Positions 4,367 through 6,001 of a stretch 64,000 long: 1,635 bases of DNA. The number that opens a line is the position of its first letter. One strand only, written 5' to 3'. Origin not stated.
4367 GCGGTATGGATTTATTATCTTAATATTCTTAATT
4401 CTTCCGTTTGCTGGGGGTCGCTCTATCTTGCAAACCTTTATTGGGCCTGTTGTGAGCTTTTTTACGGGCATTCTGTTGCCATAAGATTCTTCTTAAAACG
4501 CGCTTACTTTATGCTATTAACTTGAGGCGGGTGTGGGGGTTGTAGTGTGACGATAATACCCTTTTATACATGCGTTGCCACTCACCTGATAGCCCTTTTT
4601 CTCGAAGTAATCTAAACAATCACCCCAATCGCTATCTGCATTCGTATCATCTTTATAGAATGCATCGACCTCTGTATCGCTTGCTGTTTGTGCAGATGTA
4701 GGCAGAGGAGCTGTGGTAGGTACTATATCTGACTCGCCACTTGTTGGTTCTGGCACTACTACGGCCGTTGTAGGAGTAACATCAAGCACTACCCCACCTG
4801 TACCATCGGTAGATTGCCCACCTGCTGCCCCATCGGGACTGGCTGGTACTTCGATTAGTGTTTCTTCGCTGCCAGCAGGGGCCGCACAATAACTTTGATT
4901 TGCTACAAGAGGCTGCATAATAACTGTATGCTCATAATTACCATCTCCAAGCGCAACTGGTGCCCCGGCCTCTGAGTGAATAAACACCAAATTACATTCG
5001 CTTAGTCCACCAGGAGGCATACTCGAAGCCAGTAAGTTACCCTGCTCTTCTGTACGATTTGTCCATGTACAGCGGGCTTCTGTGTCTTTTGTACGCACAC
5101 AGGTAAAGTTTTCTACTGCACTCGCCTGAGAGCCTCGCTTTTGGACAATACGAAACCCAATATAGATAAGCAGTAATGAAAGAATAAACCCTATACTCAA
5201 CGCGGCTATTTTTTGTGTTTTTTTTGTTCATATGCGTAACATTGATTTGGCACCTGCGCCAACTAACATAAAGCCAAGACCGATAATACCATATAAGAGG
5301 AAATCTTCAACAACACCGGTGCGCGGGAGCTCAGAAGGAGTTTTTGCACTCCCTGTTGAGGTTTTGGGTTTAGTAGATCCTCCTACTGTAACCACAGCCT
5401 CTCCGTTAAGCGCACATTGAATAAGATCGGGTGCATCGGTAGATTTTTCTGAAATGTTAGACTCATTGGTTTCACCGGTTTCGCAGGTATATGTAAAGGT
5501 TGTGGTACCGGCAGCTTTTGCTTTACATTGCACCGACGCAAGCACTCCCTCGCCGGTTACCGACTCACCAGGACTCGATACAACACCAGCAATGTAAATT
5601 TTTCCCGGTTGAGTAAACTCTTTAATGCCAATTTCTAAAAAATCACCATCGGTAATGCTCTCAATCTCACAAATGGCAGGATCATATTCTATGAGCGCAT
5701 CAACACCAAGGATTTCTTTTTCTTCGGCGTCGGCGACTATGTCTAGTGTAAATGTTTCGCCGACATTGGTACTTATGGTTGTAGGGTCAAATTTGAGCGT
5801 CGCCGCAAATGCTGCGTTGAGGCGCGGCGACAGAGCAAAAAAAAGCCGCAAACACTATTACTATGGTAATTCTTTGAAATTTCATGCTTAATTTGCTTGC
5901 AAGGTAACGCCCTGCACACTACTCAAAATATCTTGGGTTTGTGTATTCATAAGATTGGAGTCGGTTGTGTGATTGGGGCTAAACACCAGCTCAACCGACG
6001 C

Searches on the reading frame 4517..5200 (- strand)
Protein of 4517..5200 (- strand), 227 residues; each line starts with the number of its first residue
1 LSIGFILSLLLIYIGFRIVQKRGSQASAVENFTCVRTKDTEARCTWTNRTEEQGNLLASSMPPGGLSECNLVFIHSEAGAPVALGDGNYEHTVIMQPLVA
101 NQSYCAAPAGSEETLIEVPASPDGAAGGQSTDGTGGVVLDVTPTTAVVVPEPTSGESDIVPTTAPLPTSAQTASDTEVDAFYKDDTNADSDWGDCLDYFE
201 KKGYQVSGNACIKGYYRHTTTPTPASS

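Call 12: search_protein_families(library=pfam, max_evalue=0.1, proteins=[window:4517-5200:-])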
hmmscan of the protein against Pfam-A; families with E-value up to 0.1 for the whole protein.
window:4517-5200:- (227 aa): 0 families

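Call 45: search_protein_families(library=pfam, max_evalue=1, proteins=[window:4517-5200:-])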
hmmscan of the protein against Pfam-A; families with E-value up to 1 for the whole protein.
window:4517-5200:- (227 aa): 1 family
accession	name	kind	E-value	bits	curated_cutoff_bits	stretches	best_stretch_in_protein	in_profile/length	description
PF18618.6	HP0268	-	0.3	11.9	25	1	172-207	25-60/80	HP0268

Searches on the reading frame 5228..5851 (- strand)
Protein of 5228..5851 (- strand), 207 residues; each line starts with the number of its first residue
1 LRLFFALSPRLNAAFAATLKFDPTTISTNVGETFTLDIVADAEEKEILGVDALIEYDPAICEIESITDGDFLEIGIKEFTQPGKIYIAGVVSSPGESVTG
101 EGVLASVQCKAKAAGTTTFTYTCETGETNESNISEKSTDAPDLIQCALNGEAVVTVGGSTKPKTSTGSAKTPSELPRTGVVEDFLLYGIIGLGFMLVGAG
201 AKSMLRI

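Call 12: search_protein_families(library=pfam, max_evalue=0.1, proteins=[window:5228-5851:-])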
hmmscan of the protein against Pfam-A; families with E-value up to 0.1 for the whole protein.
window:5228-5851:- (207 aa): 2 families
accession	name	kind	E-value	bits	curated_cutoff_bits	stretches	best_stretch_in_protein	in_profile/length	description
PF00963.24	Cohesin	-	1.7e-11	44.9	24.1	1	22-138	4-133/139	Cohesin domain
PF13397.12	RbpA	-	0.024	15.6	25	1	112-170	20-78/105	RNA polymerase-binding protein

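Call 85: search_protein_families(library=ncbifam, max_evalue=1, proteins=[window:5228-5851:-])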
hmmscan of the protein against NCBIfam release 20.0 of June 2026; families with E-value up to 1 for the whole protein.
window:5228-5851:- (207 aa): 2 families
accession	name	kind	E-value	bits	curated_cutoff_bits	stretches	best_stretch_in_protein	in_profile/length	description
TIGR02703.2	carboxysome_A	equivalog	0.15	12.4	120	1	140-183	38-79/81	alpha-carboxysome shell vertex protein CsoS4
TIGR01167.1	LPXTG_anchor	domain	0.36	11.6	15.9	1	174-200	1-24/34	LPXTG cell wall anchor domain-containing protein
